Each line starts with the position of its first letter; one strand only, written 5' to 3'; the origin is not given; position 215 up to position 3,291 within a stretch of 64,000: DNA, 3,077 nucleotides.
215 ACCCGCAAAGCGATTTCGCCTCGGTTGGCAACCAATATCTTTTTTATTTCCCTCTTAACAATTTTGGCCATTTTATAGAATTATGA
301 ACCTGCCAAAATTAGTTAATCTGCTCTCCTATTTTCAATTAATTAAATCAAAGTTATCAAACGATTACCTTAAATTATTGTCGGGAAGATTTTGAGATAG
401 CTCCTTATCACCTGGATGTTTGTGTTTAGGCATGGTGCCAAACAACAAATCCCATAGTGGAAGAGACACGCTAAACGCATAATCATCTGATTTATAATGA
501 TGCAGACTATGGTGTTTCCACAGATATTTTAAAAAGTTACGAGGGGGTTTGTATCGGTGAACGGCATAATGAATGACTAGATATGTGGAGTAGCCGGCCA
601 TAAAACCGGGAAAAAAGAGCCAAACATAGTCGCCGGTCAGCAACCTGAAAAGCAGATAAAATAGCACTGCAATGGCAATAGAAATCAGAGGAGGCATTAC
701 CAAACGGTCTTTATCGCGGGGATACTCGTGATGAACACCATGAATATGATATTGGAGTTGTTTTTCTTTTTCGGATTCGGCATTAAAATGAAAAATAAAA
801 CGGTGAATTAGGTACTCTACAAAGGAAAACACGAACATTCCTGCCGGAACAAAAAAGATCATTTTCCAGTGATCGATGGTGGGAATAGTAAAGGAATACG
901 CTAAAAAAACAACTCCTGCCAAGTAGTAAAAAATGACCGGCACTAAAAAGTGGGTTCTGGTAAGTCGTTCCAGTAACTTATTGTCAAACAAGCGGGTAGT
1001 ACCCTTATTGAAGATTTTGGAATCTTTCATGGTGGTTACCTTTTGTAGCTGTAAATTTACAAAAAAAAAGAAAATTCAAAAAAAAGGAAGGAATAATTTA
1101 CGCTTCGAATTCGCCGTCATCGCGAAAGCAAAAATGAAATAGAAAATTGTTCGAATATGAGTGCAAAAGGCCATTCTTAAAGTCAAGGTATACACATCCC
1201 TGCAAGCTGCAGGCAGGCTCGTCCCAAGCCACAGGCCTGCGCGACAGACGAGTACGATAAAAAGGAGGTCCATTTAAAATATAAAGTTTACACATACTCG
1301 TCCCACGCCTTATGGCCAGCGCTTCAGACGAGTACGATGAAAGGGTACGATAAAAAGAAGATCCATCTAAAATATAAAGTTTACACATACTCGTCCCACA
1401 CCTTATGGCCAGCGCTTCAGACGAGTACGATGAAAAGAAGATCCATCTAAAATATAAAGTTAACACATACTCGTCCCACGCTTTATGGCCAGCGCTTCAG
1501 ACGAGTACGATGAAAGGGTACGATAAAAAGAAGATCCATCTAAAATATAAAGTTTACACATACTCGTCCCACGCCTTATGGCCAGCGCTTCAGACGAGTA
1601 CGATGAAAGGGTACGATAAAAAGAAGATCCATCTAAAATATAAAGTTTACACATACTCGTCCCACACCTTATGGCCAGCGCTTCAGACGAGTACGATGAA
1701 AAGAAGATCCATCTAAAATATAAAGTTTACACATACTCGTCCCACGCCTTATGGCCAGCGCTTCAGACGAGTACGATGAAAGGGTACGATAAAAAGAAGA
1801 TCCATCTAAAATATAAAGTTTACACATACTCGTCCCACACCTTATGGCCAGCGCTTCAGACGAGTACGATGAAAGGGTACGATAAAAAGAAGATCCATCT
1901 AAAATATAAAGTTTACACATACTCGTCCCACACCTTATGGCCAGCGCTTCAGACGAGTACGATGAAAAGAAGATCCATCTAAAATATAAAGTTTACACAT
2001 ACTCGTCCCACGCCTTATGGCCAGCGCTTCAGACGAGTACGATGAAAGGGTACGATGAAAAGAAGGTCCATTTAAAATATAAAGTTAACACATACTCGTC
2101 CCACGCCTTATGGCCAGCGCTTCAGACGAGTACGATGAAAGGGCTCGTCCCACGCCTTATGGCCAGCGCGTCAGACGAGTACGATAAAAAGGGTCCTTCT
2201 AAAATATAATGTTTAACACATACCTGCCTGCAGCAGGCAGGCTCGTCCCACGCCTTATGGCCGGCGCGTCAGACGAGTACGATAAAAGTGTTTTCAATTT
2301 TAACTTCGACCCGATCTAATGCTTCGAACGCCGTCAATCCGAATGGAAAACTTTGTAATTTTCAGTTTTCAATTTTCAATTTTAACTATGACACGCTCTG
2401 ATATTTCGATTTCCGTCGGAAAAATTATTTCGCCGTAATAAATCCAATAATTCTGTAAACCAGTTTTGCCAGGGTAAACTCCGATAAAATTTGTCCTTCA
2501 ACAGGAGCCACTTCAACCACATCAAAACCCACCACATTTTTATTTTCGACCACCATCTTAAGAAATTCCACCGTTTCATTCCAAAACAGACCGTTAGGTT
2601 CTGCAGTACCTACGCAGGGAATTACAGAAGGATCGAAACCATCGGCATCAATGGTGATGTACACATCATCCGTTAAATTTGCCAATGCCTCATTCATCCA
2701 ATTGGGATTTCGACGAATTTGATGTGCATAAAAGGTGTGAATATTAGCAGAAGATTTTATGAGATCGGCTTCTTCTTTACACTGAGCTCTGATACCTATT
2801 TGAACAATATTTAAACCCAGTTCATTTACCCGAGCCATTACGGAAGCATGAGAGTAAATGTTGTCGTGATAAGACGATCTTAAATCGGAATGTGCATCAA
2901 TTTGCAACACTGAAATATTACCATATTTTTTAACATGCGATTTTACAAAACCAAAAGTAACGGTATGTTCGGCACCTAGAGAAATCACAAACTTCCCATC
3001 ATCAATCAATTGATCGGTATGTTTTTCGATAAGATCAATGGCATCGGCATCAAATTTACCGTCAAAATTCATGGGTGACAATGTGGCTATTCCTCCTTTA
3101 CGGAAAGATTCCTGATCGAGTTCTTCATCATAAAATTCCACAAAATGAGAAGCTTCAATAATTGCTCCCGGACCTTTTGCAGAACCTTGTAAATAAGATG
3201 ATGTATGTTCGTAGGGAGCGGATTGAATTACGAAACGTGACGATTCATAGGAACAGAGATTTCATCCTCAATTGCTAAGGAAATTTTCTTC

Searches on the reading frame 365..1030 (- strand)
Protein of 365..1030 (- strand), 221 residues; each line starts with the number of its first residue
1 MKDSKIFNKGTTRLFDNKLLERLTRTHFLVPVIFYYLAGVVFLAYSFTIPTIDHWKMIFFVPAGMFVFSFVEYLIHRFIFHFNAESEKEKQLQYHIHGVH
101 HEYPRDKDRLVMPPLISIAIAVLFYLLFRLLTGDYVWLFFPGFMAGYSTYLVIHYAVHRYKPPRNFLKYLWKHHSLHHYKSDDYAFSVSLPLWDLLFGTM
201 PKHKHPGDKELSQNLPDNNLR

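Call 55: search_protein_families(library=pfam, proteins=[window:365-1030:-], max_evalue=0.001)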
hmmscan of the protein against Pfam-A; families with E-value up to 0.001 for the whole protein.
window:365-1030:- (221 aa): 1 family
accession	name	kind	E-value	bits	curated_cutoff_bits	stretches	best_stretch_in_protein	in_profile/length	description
PF04116.19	FA_hydroxylase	-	1.8e-21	77.3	31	1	63-199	3-132/132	Fatty acid hydroxylase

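Call 78: find_homologous_proteins(query=window:365-1030:-, max_evalue=1e-30)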
Query window:365-1030:- (221 aa): 917 proteins with E <= 1e-30 among 1009 candidates; the best 120 are listed.
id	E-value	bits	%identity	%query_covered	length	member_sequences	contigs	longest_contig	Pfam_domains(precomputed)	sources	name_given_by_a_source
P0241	1.0e-147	508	100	100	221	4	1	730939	PF04116.20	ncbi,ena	-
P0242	1.6e-115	403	75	100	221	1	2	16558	PF04116.20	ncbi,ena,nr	ncbi:MAG TPA: sterol desaturase family protein [Bacteroidia bacterium]|nr:sterol desaturase family p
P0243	3.6e-99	349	68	98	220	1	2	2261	PF04116.20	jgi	jgi:4-hydroxysphinganine ceramide fatty acyl 2-hydroxylase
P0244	2.4e-94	333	66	98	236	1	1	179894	PF04116.20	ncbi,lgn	-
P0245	3.1e-93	330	65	98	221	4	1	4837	PF04116.20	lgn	-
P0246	1.1e-92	328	62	99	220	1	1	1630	PF04116.20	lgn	-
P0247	8.5e-92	325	64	98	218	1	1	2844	PF04116.20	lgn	-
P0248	1.0e-90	322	65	99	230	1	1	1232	PF04116.20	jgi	jgi:4-hydroxysphinganine ceramide fatty acyl 2-hydroxylase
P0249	3.2e-90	320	62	100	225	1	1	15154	PF04116.20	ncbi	-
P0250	8.5e-90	319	61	99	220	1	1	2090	PF04116.20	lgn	-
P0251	1.2e-89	318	61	98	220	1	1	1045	PF04116.20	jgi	-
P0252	1.3e-87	311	62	98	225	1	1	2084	PF04116.20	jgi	jgi:4-hydroxysphinganine ceramide fatty acyl 2-hydroxylase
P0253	2.0e-87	311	60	100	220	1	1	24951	PF04116.20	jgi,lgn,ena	-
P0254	2.7e-86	307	59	99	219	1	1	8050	PF04116.20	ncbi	-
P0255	2.9e-86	307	64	92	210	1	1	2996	PF04116.20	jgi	jgi:sterol desaturase/sphingolipid hydroxylase (fatty acid hydroxylase superfamily)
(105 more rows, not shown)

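Call 79: find_encoding_contigs(protein=P0241, flank=10000, max_places=4)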
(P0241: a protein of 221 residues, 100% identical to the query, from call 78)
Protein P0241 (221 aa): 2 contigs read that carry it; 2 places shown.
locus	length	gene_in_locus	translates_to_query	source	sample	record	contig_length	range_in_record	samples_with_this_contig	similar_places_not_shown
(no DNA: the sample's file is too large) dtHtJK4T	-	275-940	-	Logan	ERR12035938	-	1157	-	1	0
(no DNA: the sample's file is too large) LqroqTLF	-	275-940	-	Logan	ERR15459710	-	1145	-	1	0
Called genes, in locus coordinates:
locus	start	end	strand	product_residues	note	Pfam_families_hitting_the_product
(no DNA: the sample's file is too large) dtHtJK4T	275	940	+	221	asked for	PF04116:FA_hydroxylase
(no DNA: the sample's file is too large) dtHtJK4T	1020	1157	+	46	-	?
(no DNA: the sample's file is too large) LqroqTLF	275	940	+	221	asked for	PF04116:FA_hydroxylase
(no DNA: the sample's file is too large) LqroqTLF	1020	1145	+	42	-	?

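Call 80: list_cluster_members(proteins=[P0241])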
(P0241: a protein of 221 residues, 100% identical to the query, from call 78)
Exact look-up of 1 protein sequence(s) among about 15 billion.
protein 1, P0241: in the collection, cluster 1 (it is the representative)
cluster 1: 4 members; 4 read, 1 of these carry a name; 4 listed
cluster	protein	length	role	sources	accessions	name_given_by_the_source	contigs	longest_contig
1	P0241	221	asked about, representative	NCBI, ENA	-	-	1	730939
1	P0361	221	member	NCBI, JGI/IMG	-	4-hydroxysphinganine ceramide fatty acyl 2-hydroxylase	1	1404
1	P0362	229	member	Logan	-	-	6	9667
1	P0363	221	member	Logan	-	-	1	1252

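Call 81: find_encoding_contigs(protein=P0362, flank=10000, max_places=6)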
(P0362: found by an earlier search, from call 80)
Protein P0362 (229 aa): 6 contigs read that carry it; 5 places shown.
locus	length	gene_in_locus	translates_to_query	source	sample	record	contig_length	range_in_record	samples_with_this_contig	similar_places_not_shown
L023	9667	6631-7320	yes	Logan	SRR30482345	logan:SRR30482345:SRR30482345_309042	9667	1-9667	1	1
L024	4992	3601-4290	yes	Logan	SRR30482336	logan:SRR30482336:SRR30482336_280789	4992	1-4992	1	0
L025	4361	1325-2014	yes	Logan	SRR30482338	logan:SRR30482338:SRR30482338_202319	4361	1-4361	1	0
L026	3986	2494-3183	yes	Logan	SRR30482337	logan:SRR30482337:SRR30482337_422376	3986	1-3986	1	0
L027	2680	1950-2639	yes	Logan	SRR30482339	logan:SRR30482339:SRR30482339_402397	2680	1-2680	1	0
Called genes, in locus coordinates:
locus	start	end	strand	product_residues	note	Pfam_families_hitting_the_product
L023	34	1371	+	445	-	PF00675:Peptidase_M16, PF05193:Peptidase_M16_C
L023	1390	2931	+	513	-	PF00675:Peptidase_M16 (weak), PF05193:Peptidase_M16_C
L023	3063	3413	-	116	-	-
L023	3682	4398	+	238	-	PF01435:Peptidase_M48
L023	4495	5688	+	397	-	PF08442:ATP-grasp_2, PF13549:ATP-grasp_5 (weak), PF24948:Citrate_synth_N, PF00549:Ligase_CoA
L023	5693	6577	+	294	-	PF00491:Arginase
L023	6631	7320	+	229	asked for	PF04116:FA_hydroxylase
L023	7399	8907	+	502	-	PF00289:Biotin_carb_N, PF02786:CPSase_L_D2, PF02222:ATP-grasp, PF07478:Dala_Dala_lig_C, PF02785:Biotin_carb_C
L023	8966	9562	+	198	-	PF14127:DUF4294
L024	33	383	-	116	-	-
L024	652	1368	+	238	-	PF01435:Peptidase_M48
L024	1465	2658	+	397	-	PF08442:ATP-grasp_2, PF13549:ATP-grasp_5 (weak), PF24948:Citrate_synth_N, PF00549:Ligase_CoA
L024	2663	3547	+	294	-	PF00491:Arginase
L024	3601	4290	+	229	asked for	PF04116:FA_hydroxylase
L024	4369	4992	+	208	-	?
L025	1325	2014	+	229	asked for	PF04116:FA_hydroxylase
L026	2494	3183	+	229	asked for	PF04116:FA_hydroxylase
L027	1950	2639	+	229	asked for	PF04116:FA_hydroxylase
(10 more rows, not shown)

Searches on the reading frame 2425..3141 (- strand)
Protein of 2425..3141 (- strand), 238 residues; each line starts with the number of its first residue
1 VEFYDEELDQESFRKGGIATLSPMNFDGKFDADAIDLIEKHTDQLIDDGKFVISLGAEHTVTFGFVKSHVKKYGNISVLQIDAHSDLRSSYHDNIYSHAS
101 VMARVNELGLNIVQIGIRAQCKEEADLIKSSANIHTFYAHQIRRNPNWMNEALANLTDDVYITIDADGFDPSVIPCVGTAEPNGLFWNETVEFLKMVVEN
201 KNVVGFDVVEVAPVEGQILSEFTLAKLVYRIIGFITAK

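Call 55: search_protein_families(library=pfam, proteins=[window:2425-3141:-], max_evalue=0.001)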
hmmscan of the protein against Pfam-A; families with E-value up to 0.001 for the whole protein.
window:2425-3141:- (238 aa): 1 family
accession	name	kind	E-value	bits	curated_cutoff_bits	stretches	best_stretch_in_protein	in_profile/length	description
PF00491.26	Arginase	-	1e-50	173.3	22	1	13-230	48-276/280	Arginase family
